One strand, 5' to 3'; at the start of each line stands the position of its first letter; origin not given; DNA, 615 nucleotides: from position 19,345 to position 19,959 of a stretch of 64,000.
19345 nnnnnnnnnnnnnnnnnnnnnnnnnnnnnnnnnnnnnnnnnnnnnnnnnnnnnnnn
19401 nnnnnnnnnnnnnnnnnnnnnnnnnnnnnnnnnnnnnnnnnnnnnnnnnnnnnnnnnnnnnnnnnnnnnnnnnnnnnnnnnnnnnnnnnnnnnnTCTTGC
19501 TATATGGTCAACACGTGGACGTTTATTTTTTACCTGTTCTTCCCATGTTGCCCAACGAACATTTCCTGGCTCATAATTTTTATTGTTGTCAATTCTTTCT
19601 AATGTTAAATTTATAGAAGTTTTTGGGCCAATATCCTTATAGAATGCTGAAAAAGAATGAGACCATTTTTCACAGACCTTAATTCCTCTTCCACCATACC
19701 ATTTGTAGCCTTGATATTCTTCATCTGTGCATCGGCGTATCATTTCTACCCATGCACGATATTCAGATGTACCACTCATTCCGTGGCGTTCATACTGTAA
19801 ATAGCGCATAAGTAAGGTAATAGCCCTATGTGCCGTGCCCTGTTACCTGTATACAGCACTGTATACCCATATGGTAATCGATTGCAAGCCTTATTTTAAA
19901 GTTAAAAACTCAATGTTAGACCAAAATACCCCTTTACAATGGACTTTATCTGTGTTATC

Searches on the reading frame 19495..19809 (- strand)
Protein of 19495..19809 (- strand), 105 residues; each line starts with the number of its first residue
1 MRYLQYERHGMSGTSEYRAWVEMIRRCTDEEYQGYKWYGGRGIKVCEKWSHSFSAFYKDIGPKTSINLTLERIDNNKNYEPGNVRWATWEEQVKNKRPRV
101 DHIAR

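Call 49: find_homologous_proteins(query=window:19495-19809:-, max_evalue=0.00001)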
Query seq(105 aa) (105 aa): 147 proteins with E <= 0.00001 among 147 candidates; the best 120 are listed.
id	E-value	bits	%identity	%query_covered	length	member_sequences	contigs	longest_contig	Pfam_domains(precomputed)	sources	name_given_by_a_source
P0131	9.3e-29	118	58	85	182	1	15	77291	-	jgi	jgi:hypothetical protein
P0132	2.4e-28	116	57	86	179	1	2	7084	-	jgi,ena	-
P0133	4.9e-28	115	54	87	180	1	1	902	-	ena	-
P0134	5.4e-28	115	57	86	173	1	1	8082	-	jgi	jgi:hypothetical protein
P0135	8.5e-28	115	56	91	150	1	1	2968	-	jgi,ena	-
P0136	1.2e-27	114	55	92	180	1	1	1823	-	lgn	-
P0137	1.7e-27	114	55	91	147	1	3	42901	-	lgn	-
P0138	1.7e-27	114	56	89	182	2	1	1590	-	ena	-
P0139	1.8e-27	114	52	92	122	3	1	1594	-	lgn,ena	-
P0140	2.8e-27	113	55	91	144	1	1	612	-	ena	-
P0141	6.7e-27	112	55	85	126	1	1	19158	-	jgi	-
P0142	8.5e-27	111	55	91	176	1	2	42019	-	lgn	-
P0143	8.5e-27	111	58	88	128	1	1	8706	-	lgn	-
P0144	1.3e-26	111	58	85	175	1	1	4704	-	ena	-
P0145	1.3e-26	111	52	90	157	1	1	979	-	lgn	-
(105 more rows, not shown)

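Call 52: search_solved_structures(query=A4, max_evalue=10, show_alignments=3)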
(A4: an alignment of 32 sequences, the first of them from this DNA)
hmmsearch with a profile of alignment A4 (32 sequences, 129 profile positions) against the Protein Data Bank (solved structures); distinct sequences matched with E-value up to 10: 1.
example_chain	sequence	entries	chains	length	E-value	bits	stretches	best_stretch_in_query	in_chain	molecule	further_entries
9ome_A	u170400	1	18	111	0.25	14.3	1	56-95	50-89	Lipoprotein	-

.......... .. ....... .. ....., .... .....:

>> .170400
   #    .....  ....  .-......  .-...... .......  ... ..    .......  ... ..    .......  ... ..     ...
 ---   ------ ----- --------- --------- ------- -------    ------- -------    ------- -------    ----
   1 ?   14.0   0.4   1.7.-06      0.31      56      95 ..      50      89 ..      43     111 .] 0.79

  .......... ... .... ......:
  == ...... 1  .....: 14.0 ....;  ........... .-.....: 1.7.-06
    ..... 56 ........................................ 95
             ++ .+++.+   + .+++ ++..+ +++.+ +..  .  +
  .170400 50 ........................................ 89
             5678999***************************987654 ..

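Call 57: predict_structure(alignment_id=A4)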
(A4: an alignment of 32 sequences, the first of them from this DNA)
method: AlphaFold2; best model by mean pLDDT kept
length: 105 residues; sequences in the alignment: 32
mean_pLDDT: 89.5   pTM: 0.78
mean pLDDT of the five models: 89.5, 88.2, 88.1, 87.7, 87.4
residues with pLDDT >= 90: 81; 70-90: 11; 50-70: 9; < 50: 4
segments of 3 or more residues with pLDDT < 50: 1-3
pLDDT, mean of each block of 10 residues (from residue 1): 64 93 96 96 96 96 95 96 96 83 56
secondary structure, 60 per line:
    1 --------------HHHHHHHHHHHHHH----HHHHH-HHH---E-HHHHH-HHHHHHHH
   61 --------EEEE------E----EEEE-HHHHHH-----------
elements in order: H15-28 H33-37 H47-51 H53-60 E69-72 E84-87 H89-94
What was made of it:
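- On HNH endonucleases: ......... family (2068-2579, 6183, 11117, 19039): The model is confident (pLDDT 89.5) with strand-strand-helix at 69-94 (call 57).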
